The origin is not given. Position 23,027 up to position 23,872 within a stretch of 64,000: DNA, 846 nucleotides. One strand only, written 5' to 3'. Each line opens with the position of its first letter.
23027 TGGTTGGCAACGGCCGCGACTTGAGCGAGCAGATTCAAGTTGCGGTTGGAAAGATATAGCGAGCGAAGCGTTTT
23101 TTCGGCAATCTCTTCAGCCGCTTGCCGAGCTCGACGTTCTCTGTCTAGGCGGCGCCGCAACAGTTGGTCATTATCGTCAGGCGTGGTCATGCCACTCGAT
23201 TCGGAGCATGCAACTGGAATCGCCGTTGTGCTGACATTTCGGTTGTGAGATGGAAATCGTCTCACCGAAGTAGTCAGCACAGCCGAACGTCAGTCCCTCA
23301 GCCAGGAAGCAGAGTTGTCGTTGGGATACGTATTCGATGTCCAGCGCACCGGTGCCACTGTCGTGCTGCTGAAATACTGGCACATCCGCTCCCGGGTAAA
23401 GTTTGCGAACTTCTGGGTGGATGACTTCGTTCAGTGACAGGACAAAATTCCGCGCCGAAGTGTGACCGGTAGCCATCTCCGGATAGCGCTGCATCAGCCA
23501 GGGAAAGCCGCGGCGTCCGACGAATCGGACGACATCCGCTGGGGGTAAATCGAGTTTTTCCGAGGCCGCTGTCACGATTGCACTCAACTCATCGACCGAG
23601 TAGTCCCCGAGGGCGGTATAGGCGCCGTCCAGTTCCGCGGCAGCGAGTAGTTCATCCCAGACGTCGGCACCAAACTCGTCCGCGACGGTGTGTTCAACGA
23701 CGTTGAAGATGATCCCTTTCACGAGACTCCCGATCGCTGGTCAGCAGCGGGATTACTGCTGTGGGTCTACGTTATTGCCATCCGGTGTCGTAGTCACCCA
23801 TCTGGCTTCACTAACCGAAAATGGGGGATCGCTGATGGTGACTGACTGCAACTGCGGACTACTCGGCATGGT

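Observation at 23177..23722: Stand-alone H-NOX haem-NO/O2 sensor in an actinobacterial context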

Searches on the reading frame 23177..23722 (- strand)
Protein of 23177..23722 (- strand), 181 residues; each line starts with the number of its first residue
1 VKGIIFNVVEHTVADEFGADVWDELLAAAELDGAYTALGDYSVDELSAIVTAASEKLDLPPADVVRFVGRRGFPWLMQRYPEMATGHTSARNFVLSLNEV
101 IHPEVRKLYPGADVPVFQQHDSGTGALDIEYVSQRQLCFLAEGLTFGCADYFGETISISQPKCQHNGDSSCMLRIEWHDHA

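Call 4: search_protein_families(library=pfam, proteins=[window:23177-23722:-], max_evalue=0.01)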
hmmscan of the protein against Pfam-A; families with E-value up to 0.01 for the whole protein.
window:23177-23722:- (181 aa): 2 families
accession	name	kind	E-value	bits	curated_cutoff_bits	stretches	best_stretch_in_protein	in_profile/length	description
PF07700.20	HNOB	-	6.3e-34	117.7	25.5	1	2-159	1-162/163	Haem-NO-binding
PF02830.23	V4R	-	5.5e-06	26.8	31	1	133-176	17-61/62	V4R domain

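Call 5: search_protein_families(library=ncbifam, proteins=[window:23177-23722:-], max_evalue=0.01)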
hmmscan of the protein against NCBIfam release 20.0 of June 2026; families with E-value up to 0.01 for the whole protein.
window:23177-23722:- (181 aa): 0 families

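Call 6: search_solved_structures(query=window:23180-23722:-, max_evalue=1, show_alignments=3)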
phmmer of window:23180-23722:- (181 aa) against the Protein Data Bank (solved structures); distinct sequences matched with E-value up to 1: 31.
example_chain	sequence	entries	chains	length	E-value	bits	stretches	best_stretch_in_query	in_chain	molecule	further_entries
4u9b_A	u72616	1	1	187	1.4e-31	112.9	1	1-178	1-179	NO-binding heme-dependent sensor protein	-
4u99_A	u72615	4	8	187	1.4e-31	112.9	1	1-178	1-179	NO-binding heme-dependent sensor protein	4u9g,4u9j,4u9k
2kii_A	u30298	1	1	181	1.5e-31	112.8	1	1-177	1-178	Putative uncharacterized protein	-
2kil_A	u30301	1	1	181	3.8e-30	108.2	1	1-177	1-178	Putative uncharacterized protein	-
6ocv_A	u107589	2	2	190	7.6e-27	97.5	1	1-164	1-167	Heme NO binding domain protein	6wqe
6bde_A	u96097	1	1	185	1.1e-17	67.6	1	1-168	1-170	2,4-dihydroxyhept-2-ene-1,7-dioic acid aldolase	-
6bdd_A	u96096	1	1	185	7.8e-17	64.9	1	1-168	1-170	2,4-dihydroxyhept-2-ene-1,7-dioic acid aldolase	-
4fdk_A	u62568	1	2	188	1.1e-14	57.9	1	1-177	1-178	Methyl-accepting chemotaxis protein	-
3iqb_A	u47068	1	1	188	2e-14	57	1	1-177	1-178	Methyl-accepting chemotaxis protein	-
1u4h_A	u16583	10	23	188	3.9e-14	56.1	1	1-177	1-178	Heme-based Methyl-accepting Chemotaxis Protein | Methyl-accepting chemotaxis protein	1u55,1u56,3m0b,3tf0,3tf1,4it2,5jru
1xbn_A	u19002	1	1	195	4.4e-14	55.9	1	1-177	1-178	Methyl-accepting chemotaxis protein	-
3nvr_A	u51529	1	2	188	6.9e-14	55.2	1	1-177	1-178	Methyl-accepting chemotaxis protein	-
3sj5_A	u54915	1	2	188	1.1e-13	54.5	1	1-177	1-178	Methyl-accepting chemotaxis protein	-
6cww_A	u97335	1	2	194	1.3e-13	54.4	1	1-177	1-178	Methyl-accepting chemotaxis protein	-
3eee_A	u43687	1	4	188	4.3e-13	52.6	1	1-177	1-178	Methyl-accepting chemotaxis protein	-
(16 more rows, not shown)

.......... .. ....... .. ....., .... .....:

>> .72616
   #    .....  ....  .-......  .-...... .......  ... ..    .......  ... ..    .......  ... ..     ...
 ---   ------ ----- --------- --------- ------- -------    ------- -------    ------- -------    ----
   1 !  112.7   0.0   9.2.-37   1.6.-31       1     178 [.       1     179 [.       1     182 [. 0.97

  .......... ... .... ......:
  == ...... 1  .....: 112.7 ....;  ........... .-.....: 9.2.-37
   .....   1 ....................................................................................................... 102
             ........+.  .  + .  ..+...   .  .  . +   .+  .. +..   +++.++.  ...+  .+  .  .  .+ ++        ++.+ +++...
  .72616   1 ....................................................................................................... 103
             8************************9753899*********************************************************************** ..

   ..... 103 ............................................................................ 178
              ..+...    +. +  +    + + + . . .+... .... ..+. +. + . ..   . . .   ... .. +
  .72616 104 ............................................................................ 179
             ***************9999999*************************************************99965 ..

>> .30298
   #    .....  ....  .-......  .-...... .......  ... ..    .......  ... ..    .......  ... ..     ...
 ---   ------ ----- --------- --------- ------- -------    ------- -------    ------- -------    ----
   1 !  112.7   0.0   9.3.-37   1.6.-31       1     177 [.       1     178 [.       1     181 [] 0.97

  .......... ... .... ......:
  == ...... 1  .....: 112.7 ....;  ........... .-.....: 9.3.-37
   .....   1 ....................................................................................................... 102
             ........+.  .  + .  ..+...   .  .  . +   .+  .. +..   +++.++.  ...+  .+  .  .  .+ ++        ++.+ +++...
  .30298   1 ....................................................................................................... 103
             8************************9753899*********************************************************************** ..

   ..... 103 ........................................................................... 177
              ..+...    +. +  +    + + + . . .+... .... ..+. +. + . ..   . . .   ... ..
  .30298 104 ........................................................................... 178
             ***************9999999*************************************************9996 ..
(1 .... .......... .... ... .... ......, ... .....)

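Call 7: find_homologous_proteins(query=window:23180-23722:-, max_evalue=0.00001)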
Query window:23180-23722:- (181 aa): 1861 proteins with E <= 0.00001 among 2205 candidates; the best 120 are listed.
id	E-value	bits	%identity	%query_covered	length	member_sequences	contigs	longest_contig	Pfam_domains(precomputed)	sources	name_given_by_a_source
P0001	1.6e-112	391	94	99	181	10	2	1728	PF02830.24,PF07700.21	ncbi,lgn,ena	-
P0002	2.3e-102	358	86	99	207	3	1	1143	PF02830.24,PF07700.21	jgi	-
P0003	4.4e-95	335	80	99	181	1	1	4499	PF02830.24,PF07700.21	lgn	-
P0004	1.4e-87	310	76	98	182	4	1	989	PF07700.21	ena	-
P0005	8.8e-83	295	73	98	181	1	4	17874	PF02830.24,PF07700.21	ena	-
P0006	1.1e-82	294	73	98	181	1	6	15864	PF02830.24,PF07700.21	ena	-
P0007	2.9e-82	293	73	98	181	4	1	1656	PF02830.24,PF07700.21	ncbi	-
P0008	1.3e-79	284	71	98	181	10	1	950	PF07700.21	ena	-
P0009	5.0e-75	269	67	98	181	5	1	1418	PF02830.24,PF07700.21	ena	-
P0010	2.3e-62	228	57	98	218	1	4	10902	PF02830.24,PF07700.21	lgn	-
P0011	1.5e-61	225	56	99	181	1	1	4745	PF02830.24,PF07700.21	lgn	-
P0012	3.8e-59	217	55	98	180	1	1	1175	PF02830.24,PF07700.21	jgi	-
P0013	3.6e-58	214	55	98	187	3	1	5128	PF02830.24,PF07700.21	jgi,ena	jgi:hypothetical protein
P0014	1.7e-57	212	55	97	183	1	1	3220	PF02830.24,PF07700.21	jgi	jgi:hypothetical protein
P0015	1.7e-56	209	54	99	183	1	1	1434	PF02830.24,PF07700.21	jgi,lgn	jgi:Haem-NO-binding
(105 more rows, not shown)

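Call 8: find_related_loci(query=window:23180-23722:-, collection=genome_contigs, flank=6000)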
Query window:23180-23722:- (181 aa) in genome_contigs; peptide patterns used: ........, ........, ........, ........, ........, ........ (x = any residue, [..] = any of these).
114 stretches matched a pattern, but none encodes a relative of the query by tblastn (E <= 1e-3).

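Call 10: find_related_loci(query=A1, collection=genome_contigs, flank=6000)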
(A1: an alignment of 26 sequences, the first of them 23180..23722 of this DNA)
Query A1 (181 aa) in genome_contigs; peptide patterns used: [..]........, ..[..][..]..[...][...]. (x = any residue, [..] = any of these).
600 stretches matched a pattern (row limit reached: there are more); 541 encode a relative of the query (tblastn E <= 1e-3); the best 80 are kept; 80 distinct loci.
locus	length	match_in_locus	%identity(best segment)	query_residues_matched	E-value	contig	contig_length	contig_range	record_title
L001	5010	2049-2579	73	1-177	8e-90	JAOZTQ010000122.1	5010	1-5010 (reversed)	MAG: Candidatus Nanopelagicales bacterium isolate GMC8_bin_34 GMC8_23393_length_5010_cov_7.481937, whole genome shotgun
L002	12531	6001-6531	68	1-177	6e-82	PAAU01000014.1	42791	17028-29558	MAG: Micrococcales bacterium isolate NAT138 MHASMcontig_1768273, whole genome shotgun sequence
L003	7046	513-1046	51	1-178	2e-61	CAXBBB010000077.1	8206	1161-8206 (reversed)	MAG TPA_asm: uncultured Rhodothermales bacterium isolate ERR599365_binner13_Refined_37 genome assembly, contig: ERZ27726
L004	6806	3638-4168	54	1-177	4e-61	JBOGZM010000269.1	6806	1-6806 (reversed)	MAG: Solirubrobacterales bacterium isolate M3-S_metawrap_bin.81 k127_2661728, whole genome shotgun sequence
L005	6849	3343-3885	51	1-181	1e-60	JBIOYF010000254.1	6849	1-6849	MAG: Dehalococcoidia bacterium isolate MAG037 k127_5164172, whole genome shotgun sequence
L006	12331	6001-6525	51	1-175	1e-60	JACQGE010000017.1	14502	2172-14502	MAG: Acidobacteria bacterium isolate NC_groundwater_1065_Ag_S2p5_55_111 S_2p5_S6_coassembly_k141_612918, whole genome sh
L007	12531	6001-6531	52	1-177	3e-60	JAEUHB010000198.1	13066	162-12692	MAG: Opitutaceae bacterium isolate new MAG-6 k141_203469, whole genome shotgun sequence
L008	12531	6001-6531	52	1-177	1e-59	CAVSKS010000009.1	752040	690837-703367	MAG: uncultured Chloroflexia bacterium isolate MFD09206.bin.2.195 genome assembly, contig: contig_4631, whole genome sho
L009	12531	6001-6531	52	1-177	1e-59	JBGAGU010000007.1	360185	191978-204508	MAG: Opitutaceae bacterium isolate MAG_AAO_H125.30 AAOH125-30_opera_contig_124, whole genome shotgun sequence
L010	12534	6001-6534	51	1-178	3e-59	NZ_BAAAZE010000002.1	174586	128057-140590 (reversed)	Actimicrobium antarcticum strain JCM 16673 sequence02, whole genome shotgun sequence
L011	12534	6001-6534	51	1-178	2e-59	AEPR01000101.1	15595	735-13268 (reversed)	Oxalobacteraceae bacterium IMCC9480 ctg_162, whole genome shotgun sequence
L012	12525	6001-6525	54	1-175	4e-59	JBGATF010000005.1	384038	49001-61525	MAG: Limisphaerales bacterium isolate MAG_AAO_H10.62 AAOH10-62_opera_contig_96, whole genome shotgun sequence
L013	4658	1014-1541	53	1-176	9e-59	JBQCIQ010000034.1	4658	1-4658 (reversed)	MAG: Conexibacter sp. isolate bin849 k141_94605, whole genome shotgun sequence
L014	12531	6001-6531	51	1-177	2e-58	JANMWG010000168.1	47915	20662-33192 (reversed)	MAG: Betaproteobacteria bacterium isolate OTE_88_metabat_364 OTE_88_k141_2994386, whole genome shotgun sequence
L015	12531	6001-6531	51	1-177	5e-58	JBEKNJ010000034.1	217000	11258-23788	MAG: Acidobacteriaceae bacterium isolate SPRUCE 414 SPRUCE_414_34, whole genome shotgun sequence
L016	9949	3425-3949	53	1-175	5e-58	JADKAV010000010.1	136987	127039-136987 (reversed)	MAG: Micrococcales bacterium isolate Mari_18-Q3-R65-66_BATAC.348 tig00011230-10-1359080, whole genome shotgun sequence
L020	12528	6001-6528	54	1-176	6e-58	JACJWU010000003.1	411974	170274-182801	MAG: Actinomycetota bacterium isolate HK-STAS-ACTI-17 HK-STAS-ACTI-17_3, whole genome shotgun sequence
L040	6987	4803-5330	53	1-176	2e-56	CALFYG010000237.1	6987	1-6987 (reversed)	MAG TPA_asm: uncultured Micrococcales bacterium isolate SRR6231188_bin.22_CONCOCT_v1.1_MAG genome assembly, contig: ERZ6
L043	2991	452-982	54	1-177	5e-56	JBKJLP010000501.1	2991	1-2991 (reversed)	MAG: Mycobacteriales bacterium isolate ant_bin.293 S1Ck117_2364591_flag_1_multi_8.0000_len_2991, whole genome shotgun se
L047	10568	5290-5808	51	1-173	8e-56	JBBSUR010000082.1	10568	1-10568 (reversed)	MAG: Mycobacteriales bacterium isolate SVL2_sbin.50 SVL2_sbin.50_k141_1029361_length_10568_cov_51.4881, whole genome sho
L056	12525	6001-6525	52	1-175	2e-55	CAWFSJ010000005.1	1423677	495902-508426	MAG: uncultured Actinomycetota bacterium isolate MFD00905.bin.1.230 genome assembly, contig: contig_20674, whole genome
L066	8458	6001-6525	50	1-175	6e-55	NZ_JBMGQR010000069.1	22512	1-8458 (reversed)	Solicola sp. PLA-1-18 NODE_69_length_22512_cov_94.086294, whole genome shotgun sequence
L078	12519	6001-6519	49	1-173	2e-54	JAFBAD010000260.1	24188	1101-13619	MAG: Acidimicrobiia bacterium isolate CP_BM_RX_R9_22 BM_RX_R9_k147_1486243, whole genome shotgun sequence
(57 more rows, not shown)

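Call 15: search_protein_families(library=pfam, proteins=[L001:2587-4296:+, L002:6443-8242:+, L004:4149-5888:+, L013:1424-3526:+, L016:4197-5648:+, L040:5213-6985:+, L043:961-2991:+, L047:5700-7838:+, L066:6534-8456:+, L078:6512-8521:+], max_evalue=0.001)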
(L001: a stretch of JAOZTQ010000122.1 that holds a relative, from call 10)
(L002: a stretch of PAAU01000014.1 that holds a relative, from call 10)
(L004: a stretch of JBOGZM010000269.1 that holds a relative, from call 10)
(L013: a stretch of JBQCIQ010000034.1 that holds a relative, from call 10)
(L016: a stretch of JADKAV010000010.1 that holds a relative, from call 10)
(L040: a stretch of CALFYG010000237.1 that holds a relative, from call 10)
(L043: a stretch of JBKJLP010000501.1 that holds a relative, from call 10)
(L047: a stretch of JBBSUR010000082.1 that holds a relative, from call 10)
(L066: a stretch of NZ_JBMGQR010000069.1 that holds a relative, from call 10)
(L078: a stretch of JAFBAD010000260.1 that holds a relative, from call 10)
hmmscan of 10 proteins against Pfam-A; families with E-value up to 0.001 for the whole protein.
L001:2587-4296:+ (569 aa): 4 families
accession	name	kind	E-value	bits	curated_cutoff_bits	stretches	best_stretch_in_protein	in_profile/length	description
PF00072.30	Response_reg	-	1.4e-24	86.8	30.2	1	444-558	1-110/111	Response regulator receiver domain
PF00512.31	HisKA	-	4.6e-07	30.2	26.9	1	240-294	2-57/66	His Kinase A (phospho-acceptor) domain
PF13185.12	GAF_2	-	0.00026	21.7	28.6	1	56-197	2-129/136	GAF domain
PF15714.11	SpoVT_C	-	0.00087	19.8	27.5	0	154-184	81-111/128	Stage V sporulation protein T C-terminal, transcription factor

L002:6443-8242:+ (599 aa): 2 families
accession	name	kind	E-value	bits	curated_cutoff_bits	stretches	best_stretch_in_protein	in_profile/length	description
PF00072.30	Response_reg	-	8e-25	87.6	30.2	1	476-589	1-109/111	Response regulator receiver domain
PF00512.31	HisKA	-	6.9e-07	29.7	26.9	1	272-329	2-60/66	His Kinase A (phospho-acceptor) domain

L004:4149-5888:+ (579 aa): 6 families
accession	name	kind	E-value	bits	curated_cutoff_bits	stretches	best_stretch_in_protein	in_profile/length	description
PF13487.12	HD_5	-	1.5e-35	122.8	27.2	1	394-559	2-170/170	HD domain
PF00990.26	GGDEF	-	5e-32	111.3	23.8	1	235-383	1-159/161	Diguanylate cyclase, GGDEF domain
PF13185.12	GAF_2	-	3.5e-16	60.1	28.6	1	73-223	1-136/136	GAF domain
PF01966.28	HD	-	1e-11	45.6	22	1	408-528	3-116/116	HD domain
PF01590.32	GAF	-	1.8e-06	29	22.4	1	77-220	3-131/133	GAF domain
PF22922.2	GAF_NLP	-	0.00014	21.9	24.1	1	123-216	68-165/175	NLP protein GAF domain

L013:1424-3526:+ (700 aa): 3 families
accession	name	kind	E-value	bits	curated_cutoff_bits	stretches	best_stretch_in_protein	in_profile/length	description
PF00563.25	EAL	-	9.2e-74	248.2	31.3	1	429-664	2-236/236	EAL domain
PF00990.26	GGDEF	-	1.3e-43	149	23.8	1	252-408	1-160/161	Diguanylate cyclase, GGDEF domain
PF13185.12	GAF_2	-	1.1e-10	42.3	28.6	1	95-239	1-135/136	GAF domain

L016:4197-5648:+ (483 aa): 1 family
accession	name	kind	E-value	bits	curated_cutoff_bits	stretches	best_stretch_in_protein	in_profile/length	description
PF00072.30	Response_reg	-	1.1e-24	87.1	30.2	1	362-476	1-110/111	Response regulator receiver domain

L040:5213-6985:+ (591 aa): 1 family
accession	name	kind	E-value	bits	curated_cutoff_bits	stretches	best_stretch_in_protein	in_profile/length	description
PF00072.30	Response_reg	-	1.2e-23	83.8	30.2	1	482-590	1-104/111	Response regulator receiver domain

L043:961-2991:+ (677 aa): 4 families
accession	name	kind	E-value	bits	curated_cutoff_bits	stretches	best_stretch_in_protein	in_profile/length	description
PF00563.25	EAL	-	2.5e-76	256.6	31.3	1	435-669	3-236/236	EAL domain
PF00990.26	GGDEF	-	1.2e-36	126.4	23.8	1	250-412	1-159/161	Diguanylate cyclase, GGDEF domain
PF13185.12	GAF_2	-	2.7e-12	47.5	28.6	1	90-238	2-136/136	GAF domain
PF01590.32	GAF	-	0.00073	20.5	22.4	0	93-234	3-130/133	GAF domain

L047:5700-7838:+ (712 aa): 4 families
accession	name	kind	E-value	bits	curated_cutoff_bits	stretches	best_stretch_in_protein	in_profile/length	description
PF00563.25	EAL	-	3.3e-73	246.4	31.3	1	463-697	2-236/236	EAL domain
PF00990.26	GGDEF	-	7.1e-29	101.1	23.8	1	274-442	1-160/161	Diguanylate cyclase, GGDEF domain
PF13185.12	GAF_2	-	5.1e-12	46.6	28.6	1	113-262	1-136/136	GAF domain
PF01590.32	GAF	-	0.00046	21.2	22.4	0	116-239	2-112/133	GAF domain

L066:6534-8456:+ (641 aa): 4 families
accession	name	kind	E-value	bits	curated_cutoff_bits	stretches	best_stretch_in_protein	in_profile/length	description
PF00563.25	EAL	-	6e-71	239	31.3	1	403-637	2-235/236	EAL domain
PF00990.26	GGDEF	-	1.6e-36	126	23.8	1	228-379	1-156/161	Diguanylate cyclase, GGDEF domain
PF13185.12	GAF_2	-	2.2e-11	44.5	28.6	1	69-216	2-136/136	GAF domain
PF01590.32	GAF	-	5.6e-06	27.4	22.4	1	72-213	3-131/133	GAF domain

L078:6512-8521:+ (669 aa): 5 families
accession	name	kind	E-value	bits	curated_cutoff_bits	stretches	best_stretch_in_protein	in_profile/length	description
PF00563.25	EAL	-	1.5e-75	254.1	31.3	1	412-648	3-236/236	EAL domain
PF00990.26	GGDEF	-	1.9e-37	128.9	23.8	1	230-390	1-160/161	Diguanylate cyclase, GGDEF domain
PF13185.12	GAF_2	-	2.3e-11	44.5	28.6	1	76-215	4-133/136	GAF domain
PF01590.32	GAF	-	9.2e-07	29.9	22.4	1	79-214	5-130/133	GAF domain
PF22922.2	GAF_NLP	-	0.00032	20.7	24.1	1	112-191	62-145/175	NLP protein GAF domain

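Call 16: list_cluster_members(proteins=[window:23180-23722:-, window:21493-23190:-, window:16213-17694:-, window:24313-25632:-, P0001])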
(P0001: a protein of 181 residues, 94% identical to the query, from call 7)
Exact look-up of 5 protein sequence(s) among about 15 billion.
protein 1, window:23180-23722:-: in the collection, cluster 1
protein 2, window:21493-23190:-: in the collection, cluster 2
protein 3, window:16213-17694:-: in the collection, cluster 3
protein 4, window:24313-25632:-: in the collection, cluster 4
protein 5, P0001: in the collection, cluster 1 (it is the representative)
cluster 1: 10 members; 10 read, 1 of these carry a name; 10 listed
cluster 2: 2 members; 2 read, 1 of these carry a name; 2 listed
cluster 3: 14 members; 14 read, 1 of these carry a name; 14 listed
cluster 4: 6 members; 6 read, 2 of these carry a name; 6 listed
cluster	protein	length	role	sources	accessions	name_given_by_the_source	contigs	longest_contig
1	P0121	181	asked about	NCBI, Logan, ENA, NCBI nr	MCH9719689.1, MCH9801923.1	MAG: heme NO-binding domain-containing protein [Actinomycetia bacterium] | heme NO-binding domain-containing protein [Actinomycetes bacterium]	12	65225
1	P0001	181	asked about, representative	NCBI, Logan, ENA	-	-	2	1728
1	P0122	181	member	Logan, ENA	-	-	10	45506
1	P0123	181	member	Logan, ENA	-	-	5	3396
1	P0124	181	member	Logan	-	-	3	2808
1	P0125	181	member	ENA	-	-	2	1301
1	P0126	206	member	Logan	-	-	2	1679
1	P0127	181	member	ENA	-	-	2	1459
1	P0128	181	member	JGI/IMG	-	-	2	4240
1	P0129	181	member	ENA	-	-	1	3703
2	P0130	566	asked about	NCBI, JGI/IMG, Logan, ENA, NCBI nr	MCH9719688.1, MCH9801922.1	MAG: response regulator [Actinomycetia bacterium] | response regulator [Actinomycetes bacterium]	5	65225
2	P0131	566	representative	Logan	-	-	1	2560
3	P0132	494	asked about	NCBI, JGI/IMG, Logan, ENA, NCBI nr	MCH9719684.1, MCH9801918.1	MAG: glycerol kinase GlpK [Actinomycetia bacterium] | glycerol kinase GlpK [Actinomycetes bacterium]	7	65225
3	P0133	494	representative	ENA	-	-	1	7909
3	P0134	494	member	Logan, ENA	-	-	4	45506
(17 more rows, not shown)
